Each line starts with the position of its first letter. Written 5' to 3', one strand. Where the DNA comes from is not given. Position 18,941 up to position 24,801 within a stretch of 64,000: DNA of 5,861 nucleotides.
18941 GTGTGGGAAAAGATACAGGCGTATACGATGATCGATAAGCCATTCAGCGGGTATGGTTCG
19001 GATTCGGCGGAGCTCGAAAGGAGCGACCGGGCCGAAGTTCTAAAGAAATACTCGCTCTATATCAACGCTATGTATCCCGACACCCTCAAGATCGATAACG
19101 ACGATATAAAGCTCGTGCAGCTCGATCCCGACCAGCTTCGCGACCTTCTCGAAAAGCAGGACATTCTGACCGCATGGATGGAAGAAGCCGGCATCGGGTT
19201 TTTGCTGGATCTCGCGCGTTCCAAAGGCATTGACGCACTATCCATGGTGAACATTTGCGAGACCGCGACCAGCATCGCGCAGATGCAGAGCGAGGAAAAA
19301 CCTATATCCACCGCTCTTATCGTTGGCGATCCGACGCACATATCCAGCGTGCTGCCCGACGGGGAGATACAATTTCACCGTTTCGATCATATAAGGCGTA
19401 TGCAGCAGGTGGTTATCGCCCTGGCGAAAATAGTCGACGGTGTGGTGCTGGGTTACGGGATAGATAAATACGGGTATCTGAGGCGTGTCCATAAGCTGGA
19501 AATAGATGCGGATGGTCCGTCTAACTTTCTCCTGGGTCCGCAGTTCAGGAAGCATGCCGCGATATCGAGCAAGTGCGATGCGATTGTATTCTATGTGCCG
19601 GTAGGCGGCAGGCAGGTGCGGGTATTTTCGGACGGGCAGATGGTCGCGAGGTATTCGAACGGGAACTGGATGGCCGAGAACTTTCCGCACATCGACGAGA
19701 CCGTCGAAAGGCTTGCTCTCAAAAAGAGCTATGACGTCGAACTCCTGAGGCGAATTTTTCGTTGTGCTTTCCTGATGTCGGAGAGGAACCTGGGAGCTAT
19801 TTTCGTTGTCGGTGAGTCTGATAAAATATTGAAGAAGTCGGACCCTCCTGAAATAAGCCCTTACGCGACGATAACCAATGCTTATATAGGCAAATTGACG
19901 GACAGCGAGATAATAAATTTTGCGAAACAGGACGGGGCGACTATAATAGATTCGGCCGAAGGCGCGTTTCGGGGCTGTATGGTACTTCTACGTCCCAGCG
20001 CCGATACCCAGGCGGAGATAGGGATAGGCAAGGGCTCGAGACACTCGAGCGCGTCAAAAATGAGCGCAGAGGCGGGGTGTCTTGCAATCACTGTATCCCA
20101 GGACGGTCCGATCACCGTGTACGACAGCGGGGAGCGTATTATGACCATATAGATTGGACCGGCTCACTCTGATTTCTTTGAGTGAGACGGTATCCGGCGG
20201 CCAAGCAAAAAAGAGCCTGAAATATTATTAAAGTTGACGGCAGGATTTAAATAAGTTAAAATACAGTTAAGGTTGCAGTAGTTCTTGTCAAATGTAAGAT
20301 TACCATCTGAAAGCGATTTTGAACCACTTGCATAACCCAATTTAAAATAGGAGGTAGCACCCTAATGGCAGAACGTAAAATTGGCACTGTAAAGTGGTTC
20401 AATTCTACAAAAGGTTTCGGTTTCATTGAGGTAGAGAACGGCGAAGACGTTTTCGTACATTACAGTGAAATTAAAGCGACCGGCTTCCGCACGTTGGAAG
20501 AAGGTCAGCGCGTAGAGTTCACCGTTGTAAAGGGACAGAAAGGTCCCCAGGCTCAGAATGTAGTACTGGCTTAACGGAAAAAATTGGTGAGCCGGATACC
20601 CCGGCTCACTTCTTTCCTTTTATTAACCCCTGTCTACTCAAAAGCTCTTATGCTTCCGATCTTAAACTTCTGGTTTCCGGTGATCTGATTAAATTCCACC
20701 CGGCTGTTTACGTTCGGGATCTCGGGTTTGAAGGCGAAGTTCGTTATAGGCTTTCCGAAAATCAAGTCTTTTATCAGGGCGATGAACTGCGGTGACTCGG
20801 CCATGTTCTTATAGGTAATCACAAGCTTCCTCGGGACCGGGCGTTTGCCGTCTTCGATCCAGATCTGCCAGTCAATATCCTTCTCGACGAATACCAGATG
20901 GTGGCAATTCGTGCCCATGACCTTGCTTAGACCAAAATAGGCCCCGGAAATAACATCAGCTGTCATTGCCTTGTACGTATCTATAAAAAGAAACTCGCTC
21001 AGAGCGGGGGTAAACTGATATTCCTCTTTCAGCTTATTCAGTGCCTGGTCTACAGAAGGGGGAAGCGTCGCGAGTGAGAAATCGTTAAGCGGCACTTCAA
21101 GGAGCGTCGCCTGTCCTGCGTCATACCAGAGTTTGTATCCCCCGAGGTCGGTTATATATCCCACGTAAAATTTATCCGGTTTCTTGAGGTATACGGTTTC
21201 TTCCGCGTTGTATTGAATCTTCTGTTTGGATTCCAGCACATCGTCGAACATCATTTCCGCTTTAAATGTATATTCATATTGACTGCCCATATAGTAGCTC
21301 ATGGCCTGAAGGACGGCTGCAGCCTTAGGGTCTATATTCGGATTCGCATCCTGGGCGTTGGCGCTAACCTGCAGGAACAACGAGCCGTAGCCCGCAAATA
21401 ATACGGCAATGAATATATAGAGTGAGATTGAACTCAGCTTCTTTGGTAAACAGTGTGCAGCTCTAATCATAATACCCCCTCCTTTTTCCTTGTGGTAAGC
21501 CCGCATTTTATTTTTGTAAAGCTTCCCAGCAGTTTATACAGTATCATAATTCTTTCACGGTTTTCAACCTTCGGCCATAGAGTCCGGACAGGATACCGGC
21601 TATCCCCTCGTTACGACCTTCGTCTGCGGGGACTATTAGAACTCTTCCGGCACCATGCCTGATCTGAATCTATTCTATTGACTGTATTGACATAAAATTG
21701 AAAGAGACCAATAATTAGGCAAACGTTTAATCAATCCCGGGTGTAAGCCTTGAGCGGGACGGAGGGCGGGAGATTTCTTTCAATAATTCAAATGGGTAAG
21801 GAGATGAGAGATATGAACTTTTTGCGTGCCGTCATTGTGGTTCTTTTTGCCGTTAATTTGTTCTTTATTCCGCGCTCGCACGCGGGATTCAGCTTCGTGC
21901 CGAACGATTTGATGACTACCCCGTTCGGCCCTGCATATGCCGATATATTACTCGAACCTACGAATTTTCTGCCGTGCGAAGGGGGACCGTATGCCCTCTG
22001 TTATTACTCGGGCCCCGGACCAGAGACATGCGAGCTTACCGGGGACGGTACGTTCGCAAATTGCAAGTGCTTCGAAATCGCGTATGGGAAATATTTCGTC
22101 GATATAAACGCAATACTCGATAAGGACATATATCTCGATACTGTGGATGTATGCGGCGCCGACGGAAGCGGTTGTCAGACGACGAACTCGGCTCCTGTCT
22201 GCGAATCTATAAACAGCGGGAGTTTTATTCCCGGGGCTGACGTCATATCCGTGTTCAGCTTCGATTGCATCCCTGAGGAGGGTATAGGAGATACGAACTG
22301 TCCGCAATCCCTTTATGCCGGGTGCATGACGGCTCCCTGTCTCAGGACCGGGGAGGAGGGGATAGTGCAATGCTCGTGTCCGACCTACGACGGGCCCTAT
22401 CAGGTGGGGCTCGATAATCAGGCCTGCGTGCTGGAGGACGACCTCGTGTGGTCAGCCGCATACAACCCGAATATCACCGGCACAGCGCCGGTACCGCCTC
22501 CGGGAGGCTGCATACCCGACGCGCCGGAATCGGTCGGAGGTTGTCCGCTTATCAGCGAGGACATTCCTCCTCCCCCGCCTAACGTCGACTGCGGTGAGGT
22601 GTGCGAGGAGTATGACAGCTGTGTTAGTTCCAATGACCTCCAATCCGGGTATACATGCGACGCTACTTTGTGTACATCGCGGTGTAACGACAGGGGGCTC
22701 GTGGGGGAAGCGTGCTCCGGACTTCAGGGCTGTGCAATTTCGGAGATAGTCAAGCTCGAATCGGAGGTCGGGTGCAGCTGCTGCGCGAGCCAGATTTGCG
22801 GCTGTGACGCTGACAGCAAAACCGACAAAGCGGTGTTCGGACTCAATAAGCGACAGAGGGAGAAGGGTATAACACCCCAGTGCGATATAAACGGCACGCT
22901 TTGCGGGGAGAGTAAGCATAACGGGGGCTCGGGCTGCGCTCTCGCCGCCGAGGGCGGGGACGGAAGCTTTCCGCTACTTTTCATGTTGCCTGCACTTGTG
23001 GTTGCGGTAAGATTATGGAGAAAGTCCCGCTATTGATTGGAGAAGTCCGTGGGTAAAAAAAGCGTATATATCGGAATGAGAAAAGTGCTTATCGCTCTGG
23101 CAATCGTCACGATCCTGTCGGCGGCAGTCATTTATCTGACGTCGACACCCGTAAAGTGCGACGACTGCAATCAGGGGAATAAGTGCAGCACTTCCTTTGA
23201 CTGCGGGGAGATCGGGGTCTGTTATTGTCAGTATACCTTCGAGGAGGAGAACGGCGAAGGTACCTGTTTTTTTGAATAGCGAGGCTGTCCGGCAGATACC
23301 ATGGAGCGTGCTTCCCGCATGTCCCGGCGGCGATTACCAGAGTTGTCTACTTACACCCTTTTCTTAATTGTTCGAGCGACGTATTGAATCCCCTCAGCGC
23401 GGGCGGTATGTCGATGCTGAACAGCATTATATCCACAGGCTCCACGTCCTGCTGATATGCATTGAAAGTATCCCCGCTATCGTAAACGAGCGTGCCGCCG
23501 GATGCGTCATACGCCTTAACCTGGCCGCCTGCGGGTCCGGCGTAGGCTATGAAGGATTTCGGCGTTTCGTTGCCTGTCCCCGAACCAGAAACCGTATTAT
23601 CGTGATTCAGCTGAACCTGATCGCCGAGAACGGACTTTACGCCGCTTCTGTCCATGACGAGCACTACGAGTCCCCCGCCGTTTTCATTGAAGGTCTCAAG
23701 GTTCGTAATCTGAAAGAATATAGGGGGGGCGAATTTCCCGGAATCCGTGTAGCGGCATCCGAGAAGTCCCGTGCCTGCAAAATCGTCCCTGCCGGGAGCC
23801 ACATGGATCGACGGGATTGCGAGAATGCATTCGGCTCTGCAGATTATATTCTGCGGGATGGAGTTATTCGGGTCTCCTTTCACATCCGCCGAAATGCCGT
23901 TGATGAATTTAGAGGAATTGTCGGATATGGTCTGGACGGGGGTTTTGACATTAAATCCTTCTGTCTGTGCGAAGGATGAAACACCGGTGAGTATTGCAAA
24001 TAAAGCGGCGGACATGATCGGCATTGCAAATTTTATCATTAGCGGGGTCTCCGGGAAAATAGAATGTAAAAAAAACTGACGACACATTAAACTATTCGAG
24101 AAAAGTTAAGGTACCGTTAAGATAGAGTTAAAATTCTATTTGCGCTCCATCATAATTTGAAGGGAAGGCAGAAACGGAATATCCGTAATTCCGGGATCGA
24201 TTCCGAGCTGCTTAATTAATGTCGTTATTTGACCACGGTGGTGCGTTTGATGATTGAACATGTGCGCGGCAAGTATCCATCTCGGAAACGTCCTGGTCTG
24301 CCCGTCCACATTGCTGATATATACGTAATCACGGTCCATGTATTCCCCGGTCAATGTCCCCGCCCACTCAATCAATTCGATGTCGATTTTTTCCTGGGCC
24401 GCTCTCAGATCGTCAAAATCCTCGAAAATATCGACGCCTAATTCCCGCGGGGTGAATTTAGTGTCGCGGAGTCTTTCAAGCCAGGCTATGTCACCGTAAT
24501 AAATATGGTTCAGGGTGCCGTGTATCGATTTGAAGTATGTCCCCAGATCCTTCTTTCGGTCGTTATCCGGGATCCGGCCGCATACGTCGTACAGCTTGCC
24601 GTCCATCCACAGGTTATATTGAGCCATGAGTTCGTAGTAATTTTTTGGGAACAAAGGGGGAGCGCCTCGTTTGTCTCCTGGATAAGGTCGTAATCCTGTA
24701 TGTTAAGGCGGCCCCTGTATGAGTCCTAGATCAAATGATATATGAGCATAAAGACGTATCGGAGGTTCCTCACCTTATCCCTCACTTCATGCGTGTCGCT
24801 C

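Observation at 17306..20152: Adenylate-forming (ANL) enzyme fused to two tandem diadenylate-cyclase-like domains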

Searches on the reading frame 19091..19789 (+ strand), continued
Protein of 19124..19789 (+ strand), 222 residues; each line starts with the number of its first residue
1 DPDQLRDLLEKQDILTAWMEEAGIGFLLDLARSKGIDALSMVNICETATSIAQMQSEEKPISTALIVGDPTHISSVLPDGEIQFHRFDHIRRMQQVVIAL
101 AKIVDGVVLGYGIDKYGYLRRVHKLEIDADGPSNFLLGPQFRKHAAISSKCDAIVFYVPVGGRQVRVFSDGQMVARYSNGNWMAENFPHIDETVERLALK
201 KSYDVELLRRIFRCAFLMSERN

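Call 63: search_protein_families(library=ncbifam, proteins=[P0176, P0191, P0133, P0202], max_evalue=0.1)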
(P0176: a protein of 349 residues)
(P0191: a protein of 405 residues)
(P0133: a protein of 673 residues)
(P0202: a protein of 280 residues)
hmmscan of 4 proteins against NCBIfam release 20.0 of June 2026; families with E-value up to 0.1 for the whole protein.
P0176 (349 aa): 5 families
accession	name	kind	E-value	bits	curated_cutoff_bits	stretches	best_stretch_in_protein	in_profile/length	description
NF041371.1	Diadnylcyc_Halo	equivalog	1.4e-11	44.3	430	1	201-349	112-265/270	diadenylate cyclase DacZ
NF010009.0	PRK13482.1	equivalog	0.0047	16.1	201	1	266-344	63-137/357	DNA integrity scanning diadenylate cyclase DisA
NF038328.1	c-di-AMP_CdaS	exception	0.0065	16.1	225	1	278-338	122-180/191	sporulation-specific diadenylate cyclase CdaS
TIGR00159.1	TIGR00159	equivalog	0.0067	15.8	188.8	1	278-343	169-231/254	diadenylate cyclase CdaA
NF038327.1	c-di-AMP_CdaM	exception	0.0077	15.8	225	1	309-343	137-172/196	diadenylate cyclase CdaM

P0191 (405 aa): 13 families
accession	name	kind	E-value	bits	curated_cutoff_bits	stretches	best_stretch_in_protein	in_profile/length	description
NF041371.1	Diadnylcyc_Halo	equivalog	2.3e-10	40.2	430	1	285-387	146-248/270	diadenylate cyclase DacZ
NF010009.0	PRK13482.1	equivalog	1e-06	28.2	201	1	284-386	32-124/357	DNA integrity scanning diadenylate cyclase DisA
TIGR00159.1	TIGR00159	equivalog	1.2e-06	28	188.8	1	253-398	93-232/254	diadenylate cyclase CdaA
NF053872.1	DS2_3_antiphage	equivalog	3.2e-06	25.8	630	1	266-394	364-487/576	anti-phage protein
NF033788.1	HTH_metalloreg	subfamily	0.00012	21.9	55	1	10-54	13-57/77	metalloregulator ArsR/SmtB family transcription factor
TIGR01884.1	cas_HTH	subfamily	0.00013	21.4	60.2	1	11-56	145-190/202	CRISPR-associated CARF protein Csa3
NF047906.1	CdPbTransRegCmtR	equivalog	0.0031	17.4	150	1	19-70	31-80/104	Cd(II)/Pb(II)-sensing metalloregulatory transcriptional regulator CmtR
NF038328.1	c-di-AMP_CdaS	exception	0.0033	17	225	1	272-386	65-173/191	sporulation-specific diadenylate cyclase CdaS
NF038327.1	c-di-AMP_CdaM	exception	0.011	15.2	225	1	254-387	33-161/196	diadenylate cyclase CdaM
TIGR02702.1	SufR_cyano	equivalog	0.019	14.7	178.8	1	9-80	2-77/208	iron-sulfur cluster biosynthesis transcriptional regulator SufR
NF041396.1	TranRegLrp_Halo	equivalog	0.025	14.4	190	1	20-57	17-54/149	HTH-type transcriptional regulator Lrp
NF053755.1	MsvR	equivalog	0.048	13.3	220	1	12-82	17-87/236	transcriptional factor MsvR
NF006812.0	PRK09334.1-2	equivalog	0.055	13.9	171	0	22-61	63-102/109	30S ribosomal protein S25e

P0133 (673 aa): 7 families
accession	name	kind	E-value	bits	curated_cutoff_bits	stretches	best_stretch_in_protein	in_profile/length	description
NF041371.1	Diadnylcyc_Halo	equivalog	5.7e-08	32.4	430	1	587-672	179-264/270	diadenylate cyclase DacZ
TIGR02902.1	spore_lonB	equivalog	3.2e-05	22.7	723.3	1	211-314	428-528/531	ATP-dependent protease LonB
NF010009.0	PRK13482.1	equivalog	6.6e-05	22.2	201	1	592-669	62-138/357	DNA integrity scanning diadenylate cyclase DisA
TIGR02903.1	spore_lon_C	equivalog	0.0016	17.1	678.8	1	230-314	531-612/615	Lon family ATP-dependent protease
TIGR03988.1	antisig_RsrA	equivalog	0.0027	17.7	62.5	1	39-71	10-42/77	mycothiol system anti-sigma-R factor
NF052375.1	antisigma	equivalog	0.03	14.3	100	1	40-69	4-33/217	anti-sigma factor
TIGR00764.1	lon_rel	equivalog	0.054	12.1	516.6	1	226-315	502-591/608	ATP-dependent protease LonB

P0202 (280 aa): 5 families
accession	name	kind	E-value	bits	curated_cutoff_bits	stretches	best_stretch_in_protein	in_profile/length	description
NF041371.1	Diadnylcyc_Halo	equivalog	5.9e-34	117.6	430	1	72-279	63-267/270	diadenylate cyclase DacZ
NF038327.1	c-di-AMP_CdaM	exception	5.1e-08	32.7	225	1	207-275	109-176/196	diadenylate cyclase CdaM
TIGR00159.1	TIGR00159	equivalog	2e-07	30.6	188.8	1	207-274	169-234/254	diadenylate cyclase CdaA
NF038328.1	c-di-AMP_CdaS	exception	1.7e-05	24.5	225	1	207-273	122-187/191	sporulation-specific diadenylate cyclase CdaS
NF010009.0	PRK13482.1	equivalog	0.00043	19.6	201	1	200-271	65-136/357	DNA integrity scanning diadenylate cyclase DisA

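Call 77: list_cluster_members(proteins=[P0133, P0138, P0176, P0191, P0186, P0147, P0125, P0146])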
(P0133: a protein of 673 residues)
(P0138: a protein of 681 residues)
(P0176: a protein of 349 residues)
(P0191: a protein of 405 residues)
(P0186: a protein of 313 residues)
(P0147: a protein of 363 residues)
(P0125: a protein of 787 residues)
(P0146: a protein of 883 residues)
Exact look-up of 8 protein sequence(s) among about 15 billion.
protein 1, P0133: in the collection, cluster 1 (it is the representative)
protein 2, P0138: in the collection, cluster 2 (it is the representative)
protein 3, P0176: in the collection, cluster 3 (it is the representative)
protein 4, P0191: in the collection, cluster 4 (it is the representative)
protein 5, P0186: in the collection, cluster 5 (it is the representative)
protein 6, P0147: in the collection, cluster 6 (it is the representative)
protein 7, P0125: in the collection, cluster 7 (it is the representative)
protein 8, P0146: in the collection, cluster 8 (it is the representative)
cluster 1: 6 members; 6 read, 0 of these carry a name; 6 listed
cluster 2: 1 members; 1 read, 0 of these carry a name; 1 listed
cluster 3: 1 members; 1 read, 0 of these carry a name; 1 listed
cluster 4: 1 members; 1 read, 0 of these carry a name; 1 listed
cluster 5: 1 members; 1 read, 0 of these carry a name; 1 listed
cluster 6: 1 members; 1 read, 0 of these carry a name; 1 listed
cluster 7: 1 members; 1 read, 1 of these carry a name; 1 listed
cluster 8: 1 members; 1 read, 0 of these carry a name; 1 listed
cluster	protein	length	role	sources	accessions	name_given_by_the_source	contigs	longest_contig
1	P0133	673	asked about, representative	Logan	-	-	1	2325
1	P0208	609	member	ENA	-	-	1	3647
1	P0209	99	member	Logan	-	-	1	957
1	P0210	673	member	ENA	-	-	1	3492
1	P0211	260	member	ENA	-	-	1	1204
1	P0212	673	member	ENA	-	-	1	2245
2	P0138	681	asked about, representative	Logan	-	-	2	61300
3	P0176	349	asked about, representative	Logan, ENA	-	-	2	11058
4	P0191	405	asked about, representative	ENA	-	-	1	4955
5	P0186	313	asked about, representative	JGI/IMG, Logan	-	-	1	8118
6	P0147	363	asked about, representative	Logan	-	-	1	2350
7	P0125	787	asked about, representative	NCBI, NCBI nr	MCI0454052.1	MAG: PAS domain S-box protein [Candidatus Dadabacteria bacterium] | PAS domain S-box protein [Candidatus Dadabacteria bacterium]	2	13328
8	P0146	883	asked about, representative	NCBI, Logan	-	-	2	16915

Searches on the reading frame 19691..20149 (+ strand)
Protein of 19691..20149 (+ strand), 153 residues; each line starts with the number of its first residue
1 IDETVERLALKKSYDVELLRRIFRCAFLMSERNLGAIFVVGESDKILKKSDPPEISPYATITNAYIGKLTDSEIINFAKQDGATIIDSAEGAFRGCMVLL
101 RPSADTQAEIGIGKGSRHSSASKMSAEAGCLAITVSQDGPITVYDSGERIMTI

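Call 28: search_solved_structures(query=window:19691-20149:+, max_evalue=1, show_alignments=4)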
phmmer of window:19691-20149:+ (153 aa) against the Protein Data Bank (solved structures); distinct sequences matched with E-value up to 1: 7.
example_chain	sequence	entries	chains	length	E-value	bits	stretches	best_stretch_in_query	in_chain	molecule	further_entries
7y0d_A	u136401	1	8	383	0.012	18.5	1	74-150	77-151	DNA integrity scanning protein DisA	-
9y4s_A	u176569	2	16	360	0.33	13.9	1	76-150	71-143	DNA integrity scanning protein DisA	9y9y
8ogk_A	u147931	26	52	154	0.51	13.2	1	28-148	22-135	Cyclic di-AMP synthase CdaA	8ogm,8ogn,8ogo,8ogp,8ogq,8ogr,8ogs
9g0g_A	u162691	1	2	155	0.52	13.2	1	28-148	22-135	Cyclic di-AMP synthase CdaA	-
7ojs_H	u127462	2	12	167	0.71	12.8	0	69-148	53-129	Cyclic di-AMP synthase CdaA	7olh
6huw_A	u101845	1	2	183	0.81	12.6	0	28-148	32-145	Diadenylate cyclase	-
7dek_A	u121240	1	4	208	0.99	12.3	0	41-97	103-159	Peptidyl-prolyl cis-trans isomerase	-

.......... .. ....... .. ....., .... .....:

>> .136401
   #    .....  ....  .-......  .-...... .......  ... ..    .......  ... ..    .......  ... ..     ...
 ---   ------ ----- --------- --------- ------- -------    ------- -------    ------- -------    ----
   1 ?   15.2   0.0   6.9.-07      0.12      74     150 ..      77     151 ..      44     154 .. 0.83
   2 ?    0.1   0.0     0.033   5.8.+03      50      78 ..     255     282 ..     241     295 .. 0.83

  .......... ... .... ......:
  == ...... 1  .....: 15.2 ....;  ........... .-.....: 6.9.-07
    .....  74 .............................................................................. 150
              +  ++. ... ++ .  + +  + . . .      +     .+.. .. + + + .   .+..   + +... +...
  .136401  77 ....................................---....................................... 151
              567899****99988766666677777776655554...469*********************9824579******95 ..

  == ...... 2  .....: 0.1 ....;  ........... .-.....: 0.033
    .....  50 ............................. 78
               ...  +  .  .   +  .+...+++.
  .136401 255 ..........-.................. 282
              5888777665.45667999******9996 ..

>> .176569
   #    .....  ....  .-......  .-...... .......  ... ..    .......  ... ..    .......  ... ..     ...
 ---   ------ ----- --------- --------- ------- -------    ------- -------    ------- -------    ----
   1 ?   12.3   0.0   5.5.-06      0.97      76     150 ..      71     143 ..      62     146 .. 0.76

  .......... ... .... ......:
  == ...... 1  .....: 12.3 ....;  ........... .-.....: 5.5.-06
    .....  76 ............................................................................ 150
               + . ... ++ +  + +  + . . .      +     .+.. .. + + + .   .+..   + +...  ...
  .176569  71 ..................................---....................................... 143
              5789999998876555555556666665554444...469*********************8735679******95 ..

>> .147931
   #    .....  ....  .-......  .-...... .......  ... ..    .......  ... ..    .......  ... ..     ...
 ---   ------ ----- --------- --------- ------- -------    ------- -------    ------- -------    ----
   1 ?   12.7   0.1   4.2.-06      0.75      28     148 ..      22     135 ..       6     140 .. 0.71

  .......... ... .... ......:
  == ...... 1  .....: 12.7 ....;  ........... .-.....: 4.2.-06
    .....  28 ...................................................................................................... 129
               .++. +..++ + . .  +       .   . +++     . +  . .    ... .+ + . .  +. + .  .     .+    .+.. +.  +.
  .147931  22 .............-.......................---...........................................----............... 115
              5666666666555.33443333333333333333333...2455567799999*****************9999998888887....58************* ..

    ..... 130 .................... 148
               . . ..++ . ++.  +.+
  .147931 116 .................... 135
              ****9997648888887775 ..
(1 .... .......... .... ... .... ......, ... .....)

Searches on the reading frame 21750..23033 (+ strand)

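Call 5: search_protein_families(library=pfam, proteins=[window:21750-23033:+], max_evalue=10)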
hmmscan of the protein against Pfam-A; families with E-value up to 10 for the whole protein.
window:21750-23033:+ (428 aa): 1 family
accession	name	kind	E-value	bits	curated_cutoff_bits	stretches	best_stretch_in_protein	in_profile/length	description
PF14296.11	O-ag_pol_Wzy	-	0.34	10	26.6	1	12-52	406-445/468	O-antigen polysaccharide polymerase Wzy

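Call 72: search_protein_families(library=padloc, proteins=[window:21750-23033:+], max_evalue=0.001)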
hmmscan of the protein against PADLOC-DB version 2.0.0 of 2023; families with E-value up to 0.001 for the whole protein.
window:21750-23033:+ (428 aa): 0 families

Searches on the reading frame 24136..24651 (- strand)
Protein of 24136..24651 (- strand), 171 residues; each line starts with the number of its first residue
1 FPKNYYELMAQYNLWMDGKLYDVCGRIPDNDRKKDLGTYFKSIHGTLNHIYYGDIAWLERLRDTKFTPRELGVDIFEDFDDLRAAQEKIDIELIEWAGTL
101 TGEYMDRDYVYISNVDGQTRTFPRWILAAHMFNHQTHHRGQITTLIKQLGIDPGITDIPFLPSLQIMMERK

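Call 5: search_protein_families(library=pfam, proteins=[window:24136-24651:-], max_evalue=10)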
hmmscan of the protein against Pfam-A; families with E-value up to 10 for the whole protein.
window:24136-24651:- (171 aa): 2 families
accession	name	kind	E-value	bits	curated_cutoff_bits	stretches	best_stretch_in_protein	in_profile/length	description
PF05163.17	DinB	-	6.8e-31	107.9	23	1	8-165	7-161/165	DinB family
PF12867.12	DinB_2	-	1.7e-06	28.9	24.8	1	37-142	26-128/128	DinB superfamily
